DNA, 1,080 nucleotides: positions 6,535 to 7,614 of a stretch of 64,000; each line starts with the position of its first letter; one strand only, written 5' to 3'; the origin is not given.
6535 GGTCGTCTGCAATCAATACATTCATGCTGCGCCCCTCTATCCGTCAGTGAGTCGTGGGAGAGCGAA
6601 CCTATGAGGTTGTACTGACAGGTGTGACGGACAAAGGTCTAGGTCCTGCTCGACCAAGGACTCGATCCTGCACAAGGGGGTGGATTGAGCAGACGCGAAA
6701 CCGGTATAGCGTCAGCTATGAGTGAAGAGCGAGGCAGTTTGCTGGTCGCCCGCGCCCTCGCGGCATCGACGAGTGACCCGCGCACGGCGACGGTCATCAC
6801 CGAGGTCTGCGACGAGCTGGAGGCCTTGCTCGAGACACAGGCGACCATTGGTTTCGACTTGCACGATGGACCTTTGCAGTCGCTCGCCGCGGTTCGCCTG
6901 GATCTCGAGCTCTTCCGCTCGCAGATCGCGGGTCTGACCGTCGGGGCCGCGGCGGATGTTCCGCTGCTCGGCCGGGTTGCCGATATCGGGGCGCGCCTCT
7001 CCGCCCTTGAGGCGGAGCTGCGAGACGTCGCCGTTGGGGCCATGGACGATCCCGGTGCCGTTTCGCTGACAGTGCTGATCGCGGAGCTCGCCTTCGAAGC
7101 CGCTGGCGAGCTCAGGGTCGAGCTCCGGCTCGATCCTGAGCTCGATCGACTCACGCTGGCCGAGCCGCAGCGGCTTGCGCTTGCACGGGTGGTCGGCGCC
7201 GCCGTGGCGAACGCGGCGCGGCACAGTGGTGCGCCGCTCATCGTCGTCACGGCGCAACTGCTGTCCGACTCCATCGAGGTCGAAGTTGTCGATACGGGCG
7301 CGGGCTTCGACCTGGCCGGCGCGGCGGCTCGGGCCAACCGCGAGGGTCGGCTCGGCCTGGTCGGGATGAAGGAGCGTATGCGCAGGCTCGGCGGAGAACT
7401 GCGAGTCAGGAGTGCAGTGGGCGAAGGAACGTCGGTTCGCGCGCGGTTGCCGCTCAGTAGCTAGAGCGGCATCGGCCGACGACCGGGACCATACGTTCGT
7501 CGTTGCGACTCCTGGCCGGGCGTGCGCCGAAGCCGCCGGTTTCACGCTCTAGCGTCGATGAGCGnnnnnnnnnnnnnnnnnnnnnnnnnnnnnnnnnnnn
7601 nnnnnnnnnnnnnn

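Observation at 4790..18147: Partly duplicated synthase-dependent exopolysaccharide locus with unassigned accessory proteins and several NarL-type regulators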

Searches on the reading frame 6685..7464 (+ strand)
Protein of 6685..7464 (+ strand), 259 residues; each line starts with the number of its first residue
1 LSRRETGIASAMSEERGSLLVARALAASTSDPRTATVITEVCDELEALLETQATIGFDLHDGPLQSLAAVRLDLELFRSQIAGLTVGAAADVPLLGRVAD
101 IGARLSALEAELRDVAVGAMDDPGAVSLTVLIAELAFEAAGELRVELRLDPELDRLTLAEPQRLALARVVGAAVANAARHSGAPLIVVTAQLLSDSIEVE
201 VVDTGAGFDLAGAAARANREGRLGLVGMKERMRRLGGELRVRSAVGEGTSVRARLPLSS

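Call 8: search_protein_families(library=pfam, max_evalue=0.01, proteins=[window:6685-7464:+])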
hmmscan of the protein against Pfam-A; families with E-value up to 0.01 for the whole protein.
window:6685-7464:+ (259 aa): 3 families
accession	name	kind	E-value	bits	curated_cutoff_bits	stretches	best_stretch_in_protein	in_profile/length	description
PF02518.31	HATPase_c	-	1.4e-12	48.5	26.4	1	164-258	4-110/111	Histidine kinase-, DNA gyrase B-, and HSP90-like ATPase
PF13581.12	HATPase_c_2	-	0.00013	22.4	27.4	1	155-254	21-126/127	Histidine kinase-like ATPase domain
PF07730.19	HisKA_3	-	0.0015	19.5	24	1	54-86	4-36/68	Histidine kinase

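Call 10: search_protein_families(library=ncbifam, max_evalue=0.01, proteins=[window:6685-7464:+])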
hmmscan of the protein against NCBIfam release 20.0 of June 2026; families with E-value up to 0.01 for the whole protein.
window:6685-7464:+ (259 aa): 16 families
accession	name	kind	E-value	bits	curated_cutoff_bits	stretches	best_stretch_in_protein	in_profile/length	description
NF052443.1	SensHisKinMctS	equivalog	4e-19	68.3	700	1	50-258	249-449/457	two-component system sensor histidine kinase MctS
NF008184.0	PRK10935.1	equivalog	3.1e-16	59.1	553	1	47-256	359-558/565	nitrate/nitrite two-component system sensor histidine kinase NarQ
NF008649.0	PRK11644.1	equivalog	4.4e-14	52.1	408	1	127-257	377-496/499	signal transduction histidine-protein kinase/phosphatase UhpB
NF007896.0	PRK10600.1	equivalog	1e-11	44.2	578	1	48-253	387-581/598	nitrate/nitrite two-component system sensor histidine kinase NarX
NF047322.1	HK_morpho_MacS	equivalog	2.9e-10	39.9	300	1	44-256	175-367/367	MacS family sensor histidine kinase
NF047786.1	his_kin_MadS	equivalog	1.6e-09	37.4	500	1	49-256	228-434/434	MadS family sensor histidine kinase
NF052531.1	Strep_LiaS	equivalog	2.8e-07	30.1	450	1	166-257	241-327/328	envelope stress sensor histidine kinase LiaS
TIGR02916.1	PEP_his_kin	equivalog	2.8e-05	22.9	300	1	96-256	515-679/679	XrtA/PEP-CTERM system histidine kinase PrsK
NF041832.1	near_NosP_CTERM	subfamily_domain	8.3e-05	21.8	400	1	161-257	117-225/370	NahK/ErcS family hybrid sensor histidine kinase/response regulator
TIGR02966.1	phoR_proteo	equivalog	0.00019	20.6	334.2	1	126-253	189-331/333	phosphate regulon sensor histidine kinase PhoR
TIGR01925.2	spIIAB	equivalog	0.00034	20.5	135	1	168-252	40-131/137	anti-sigma F factor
NF007004.0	PRK09467.1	equivalog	0.00042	19.2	415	1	128-257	299-436/440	two-component system sensor histidine kinase EnvZ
NF046044.1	PnpS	equivalog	0.0026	16.8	400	0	159-256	279-390/390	two-component system histidine kinase PnpS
NF040691.1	MtrAB_MtrB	equivalog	0.004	16.2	450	0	144-257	367-492/507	MtrAB system histidine kinase MtrB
NF008543.0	PRK11466.1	equivalog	0.007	14.2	982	1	158-258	556-663/914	TMAO reductase system sensor histidine kinase/response regulator TorS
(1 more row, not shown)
